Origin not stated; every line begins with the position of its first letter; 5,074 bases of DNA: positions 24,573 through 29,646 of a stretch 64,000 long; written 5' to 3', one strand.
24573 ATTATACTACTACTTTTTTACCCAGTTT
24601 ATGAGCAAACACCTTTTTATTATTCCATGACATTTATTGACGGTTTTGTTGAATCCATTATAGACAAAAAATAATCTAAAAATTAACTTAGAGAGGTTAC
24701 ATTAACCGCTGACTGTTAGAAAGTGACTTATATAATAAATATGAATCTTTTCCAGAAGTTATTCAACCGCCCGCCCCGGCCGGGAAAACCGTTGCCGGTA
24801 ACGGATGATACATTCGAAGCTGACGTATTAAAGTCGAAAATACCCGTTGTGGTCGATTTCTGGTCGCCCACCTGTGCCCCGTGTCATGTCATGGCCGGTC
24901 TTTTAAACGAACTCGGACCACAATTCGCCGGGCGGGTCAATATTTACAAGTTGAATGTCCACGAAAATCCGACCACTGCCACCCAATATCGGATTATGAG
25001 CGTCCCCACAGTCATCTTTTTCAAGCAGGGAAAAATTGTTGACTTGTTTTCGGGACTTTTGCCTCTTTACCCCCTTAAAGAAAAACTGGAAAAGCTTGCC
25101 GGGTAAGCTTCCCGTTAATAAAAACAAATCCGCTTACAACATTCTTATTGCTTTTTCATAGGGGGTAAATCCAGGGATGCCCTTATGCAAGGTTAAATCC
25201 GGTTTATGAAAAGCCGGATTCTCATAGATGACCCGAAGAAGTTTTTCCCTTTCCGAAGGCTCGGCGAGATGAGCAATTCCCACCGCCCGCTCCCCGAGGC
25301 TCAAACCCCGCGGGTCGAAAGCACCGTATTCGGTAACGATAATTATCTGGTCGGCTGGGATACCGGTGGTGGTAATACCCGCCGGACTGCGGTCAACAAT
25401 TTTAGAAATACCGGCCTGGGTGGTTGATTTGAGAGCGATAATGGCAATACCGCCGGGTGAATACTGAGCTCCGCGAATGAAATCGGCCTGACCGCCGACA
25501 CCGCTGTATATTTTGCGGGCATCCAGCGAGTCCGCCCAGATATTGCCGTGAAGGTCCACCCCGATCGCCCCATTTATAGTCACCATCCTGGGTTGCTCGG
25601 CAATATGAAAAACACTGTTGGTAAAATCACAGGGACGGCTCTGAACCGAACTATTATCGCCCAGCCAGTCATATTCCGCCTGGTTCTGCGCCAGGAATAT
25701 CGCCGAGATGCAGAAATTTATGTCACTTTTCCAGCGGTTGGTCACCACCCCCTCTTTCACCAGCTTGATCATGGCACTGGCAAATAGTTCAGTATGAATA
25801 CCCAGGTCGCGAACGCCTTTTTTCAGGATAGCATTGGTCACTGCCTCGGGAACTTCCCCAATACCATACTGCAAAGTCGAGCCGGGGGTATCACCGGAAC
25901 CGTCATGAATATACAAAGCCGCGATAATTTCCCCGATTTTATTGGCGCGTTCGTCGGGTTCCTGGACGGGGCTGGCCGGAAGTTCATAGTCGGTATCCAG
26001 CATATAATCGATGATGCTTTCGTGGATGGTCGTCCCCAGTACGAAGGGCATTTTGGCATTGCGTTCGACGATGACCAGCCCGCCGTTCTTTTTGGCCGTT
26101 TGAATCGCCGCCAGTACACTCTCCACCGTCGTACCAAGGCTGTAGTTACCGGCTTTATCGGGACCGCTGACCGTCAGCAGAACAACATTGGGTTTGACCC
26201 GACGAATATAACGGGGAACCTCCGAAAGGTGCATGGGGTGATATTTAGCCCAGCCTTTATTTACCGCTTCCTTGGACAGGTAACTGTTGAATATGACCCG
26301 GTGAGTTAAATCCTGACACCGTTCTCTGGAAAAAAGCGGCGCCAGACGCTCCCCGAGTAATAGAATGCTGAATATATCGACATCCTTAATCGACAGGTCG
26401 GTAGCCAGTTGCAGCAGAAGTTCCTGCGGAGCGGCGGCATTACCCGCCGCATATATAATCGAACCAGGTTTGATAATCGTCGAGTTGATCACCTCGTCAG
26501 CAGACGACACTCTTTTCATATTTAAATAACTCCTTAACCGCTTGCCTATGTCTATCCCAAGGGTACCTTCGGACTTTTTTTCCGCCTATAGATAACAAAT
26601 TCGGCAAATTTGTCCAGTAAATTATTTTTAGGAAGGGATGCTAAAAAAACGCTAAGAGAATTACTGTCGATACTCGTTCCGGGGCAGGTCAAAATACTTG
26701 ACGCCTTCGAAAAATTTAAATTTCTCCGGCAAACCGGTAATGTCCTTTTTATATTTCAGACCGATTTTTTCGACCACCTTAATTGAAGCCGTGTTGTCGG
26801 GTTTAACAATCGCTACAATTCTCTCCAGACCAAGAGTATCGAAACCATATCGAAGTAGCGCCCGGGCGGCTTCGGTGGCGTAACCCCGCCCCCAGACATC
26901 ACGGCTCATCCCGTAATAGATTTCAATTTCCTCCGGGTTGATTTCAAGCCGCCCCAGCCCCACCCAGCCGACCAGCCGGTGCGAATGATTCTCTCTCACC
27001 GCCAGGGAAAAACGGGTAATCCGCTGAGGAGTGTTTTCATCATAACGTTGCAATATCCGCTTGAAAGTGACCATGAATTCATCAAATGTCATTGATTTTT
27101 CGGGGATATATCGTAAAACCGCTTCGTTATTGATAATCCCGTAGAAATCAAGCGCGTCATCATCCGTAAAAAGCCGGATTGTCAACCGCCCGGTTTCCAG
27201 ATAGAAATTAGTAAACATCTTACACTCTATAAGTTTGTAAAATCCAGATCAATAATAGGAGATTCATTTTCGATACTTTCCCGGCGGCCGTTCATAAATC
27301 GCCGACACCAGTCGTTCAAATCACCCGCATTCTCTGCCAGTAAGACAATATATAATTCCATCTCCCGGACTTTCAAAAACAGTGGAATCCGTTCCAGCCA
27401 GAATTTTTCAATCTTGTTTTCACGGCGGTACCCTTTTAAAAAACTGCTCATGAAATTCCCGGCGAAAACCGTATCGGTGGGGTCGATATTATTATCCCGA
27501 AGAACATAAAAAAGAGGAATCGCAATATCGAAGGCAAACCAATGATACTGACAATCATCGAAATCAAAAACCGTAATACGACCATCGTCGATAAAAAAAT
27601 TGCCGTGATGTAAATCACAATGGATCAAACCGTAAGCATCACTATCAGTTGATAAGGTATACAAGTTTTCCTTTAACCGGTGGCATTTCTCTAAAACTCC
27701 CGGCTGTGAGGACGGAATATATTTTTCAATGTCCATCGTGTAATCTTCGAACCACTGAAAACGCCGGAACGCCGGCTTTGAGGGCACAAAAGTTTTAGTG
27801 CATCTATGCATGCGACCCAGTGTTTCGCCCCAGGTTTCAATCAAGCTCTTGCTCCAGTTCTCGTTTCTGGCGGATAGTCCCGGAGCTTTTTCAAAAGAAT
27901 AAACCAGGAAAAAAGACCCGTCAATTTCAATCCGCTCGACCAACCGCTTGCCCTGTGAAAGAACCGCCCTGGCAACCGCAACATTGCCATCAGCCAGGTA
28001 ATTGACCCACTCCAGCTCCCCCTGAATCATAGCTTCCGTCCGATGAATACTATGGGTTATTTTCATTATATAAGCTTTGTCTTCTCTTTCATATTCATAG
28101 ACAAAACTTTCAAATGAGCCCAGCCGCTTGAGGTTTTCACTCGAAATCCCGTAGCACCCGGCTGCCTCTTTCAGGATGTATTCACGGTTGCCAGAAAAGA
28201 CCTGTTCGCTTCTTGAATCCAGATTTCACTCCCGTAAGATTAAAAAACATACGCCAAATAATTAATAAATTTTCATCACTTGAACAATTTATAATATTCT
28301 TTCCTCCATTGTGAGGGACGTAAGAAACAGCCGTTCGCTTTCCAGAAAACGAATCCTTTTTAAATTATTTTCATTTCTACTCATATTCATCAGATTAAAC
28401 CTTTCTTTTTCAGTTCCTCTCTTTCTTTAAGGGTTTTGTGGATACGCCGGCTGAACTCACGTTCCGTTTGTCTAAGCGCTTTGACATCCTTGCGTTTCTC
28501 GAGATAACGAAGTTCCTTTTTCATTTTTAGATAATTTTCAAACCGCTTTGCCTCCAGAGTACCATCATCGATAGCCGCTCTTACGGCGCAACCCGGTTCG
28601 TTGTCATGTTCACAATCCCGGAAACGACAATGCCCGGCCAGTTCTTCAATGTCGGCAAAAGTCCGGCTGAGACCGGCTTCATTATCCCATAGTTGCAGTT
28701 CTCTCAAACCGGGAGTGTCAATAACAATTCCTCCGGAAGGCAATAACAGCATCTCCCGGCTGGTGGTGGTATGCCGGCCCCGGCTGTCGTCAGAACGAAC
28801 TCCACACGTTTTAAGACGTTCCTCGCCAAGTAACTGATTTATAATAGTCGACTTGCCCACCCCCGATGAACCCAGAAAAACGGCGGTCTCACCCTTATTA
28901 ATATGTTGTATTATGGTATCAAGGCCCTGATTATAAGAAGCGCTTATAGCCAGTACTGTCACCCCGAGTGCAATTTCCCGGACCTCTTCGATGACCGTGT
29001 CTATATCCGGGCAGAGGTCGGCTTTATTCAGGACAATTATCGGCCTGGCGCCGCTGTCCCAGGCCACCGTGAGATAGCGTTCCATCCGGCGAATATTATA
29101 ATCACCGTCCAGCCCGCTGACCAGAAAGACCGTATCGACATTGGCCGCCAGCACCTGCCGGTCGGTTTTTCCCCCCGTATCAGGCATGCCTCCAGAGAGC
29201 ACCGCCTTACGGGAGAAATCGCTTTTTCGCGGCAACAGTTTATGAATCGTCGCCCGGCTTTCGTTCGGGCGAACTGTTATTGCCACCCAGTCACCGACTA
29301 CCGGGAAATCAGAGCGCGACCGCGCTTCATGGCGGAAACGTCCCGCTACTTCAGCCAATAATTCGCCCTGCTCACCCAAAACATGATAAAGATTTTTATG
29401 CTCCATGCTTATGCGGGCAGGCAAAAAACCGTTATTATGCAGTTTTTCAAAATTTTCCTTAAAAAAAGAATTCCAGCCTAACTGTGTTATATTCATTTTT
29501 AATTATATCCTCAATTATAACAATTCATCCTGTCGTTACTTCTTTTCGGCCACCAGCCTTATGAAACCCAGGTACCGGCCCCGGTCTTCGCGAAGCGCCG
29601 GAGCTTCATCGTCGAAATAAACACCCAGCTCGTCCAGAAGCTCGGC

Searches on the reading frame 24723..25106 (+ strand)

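Call 39: search_protein_families(library=pfam, proteins=[window:24723-25106:+], max_evalue=0.00001)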
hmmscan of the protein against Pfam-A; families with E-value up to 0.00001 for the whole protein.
window:24723-25106:+ (127 aa): 2 families
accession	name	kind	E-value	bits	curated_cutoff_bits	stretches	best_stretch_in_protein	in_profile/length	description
PF00085.26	Thioredoxin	-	1.3e-23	83.4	23.5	1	24-123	3-102/103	Thioredoxin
PF13098.12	Thioredoxin_2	-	1.4e-06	29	27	1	37-116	3-98/104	Thioredoxin-like domain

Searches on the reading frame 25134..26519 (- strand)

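Call 39: search_protein_families(library=pfam, proteins=[window:25134-26519:-], max_evalue=0.00001)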
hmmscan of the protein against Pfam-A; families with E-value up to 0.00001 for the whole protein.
window:25134-26519:- (461 aa): 2 families
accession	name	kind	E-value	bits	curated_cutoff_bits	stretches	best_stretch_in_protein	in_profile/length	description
PF13336.12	AcetylCoA_hyd_C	-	3.5e-38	131.4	23.7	1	282-429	5-152/154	Acetyl-CoA hydrolase/transferase C-terminal domain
PF02550.21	AcetylCoA_hydro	-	1.4e-06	28.9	24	1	60-174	73-187/198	Acetyl-CoA hydrolase/transferase N-terminal domain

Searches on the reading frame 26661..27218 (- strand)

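Call 39: search_protein_families(library=pfam, proteins=[window:26661-27218:-], max_evalue=0.00001)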
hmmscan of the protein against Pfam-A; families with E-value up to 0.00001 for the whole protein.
window:26661-27218:- (185 aa): 2 families
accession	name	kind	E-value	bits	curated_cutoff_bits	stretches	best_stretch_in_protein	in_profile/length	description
PF13302.13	Acetyltransf_3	-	3.7e-31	109.1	25.4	1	11-155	1-138/138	Acetyltransferase (GNAT) domain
PF00583.31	Acetyltransf_1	-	7.2e-11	42.8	20.7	1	59-153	23-115/116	Acetyltransferase (GNAT) family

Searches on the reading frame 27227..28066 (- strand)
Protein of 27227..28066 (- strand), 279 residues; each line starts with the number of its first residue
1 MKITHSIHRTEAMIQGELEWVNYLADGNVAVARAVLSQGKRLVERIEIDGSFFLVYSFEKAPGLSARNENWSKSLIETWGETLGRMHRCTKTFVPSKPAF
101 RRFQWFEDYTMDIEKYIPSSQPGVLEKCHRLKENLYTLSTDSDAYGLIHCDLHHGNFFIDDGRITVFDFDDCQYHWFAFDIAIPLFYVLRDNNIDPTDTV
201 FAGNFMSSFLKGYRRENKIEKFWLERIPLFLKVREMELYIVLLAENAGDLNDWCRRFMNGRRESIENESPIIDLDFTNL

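Call 39: search_protein_families(library=pfam, proteins=[window:27227-28066:-], max_evalue=0.00001)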
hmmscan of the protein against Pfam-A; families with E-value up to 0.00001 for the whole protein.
window:27227-28066:- (279 aa): 1 family
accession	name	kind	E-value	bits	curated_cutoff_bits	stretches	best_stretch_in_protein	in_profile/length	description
PF01636.29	APH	-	2.4e-21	77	23.2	1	9-188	32-213/239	Phosphotransferase enzyme family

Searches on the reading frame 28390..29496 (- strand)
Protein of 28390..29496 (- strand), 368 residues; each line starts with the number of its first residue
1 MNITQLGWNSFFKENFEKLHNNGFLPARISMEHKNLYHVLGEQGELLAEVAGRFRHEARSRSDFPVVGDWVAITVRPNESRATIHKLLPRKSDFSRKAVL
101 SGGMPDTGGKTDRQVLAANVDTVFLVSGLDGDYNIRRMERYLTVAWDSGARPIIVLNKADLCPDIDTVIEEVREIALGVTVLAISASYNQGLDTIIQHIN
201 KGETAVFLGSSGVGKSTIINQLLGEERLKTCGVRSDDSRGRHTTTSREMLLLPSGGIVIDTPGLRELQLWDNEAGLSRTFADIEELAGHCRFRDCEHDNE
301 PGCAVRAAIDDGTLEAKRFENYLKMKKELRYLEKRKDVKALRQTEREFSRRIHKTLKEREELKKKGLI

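Call 39: search_protein_families(library=pfam, proteins=[window:28390-29496:-], max_evalue=0.00001)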
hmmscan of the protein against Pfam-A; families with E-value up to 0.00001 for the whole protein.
window:28390-29496:- (368 aa): 2 families
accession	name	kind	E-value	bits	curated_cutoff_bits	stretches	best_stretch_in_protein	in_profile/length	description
PF03193.22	RsgA_GTPase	-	8.4e-50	169.4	30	1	101-270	15-174/174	RsgA GTPase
PF01926.29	MMR_HSR1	-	2.6e-07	31.2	21.9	1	205-287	2-77/113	50S ribosome-binding GTPase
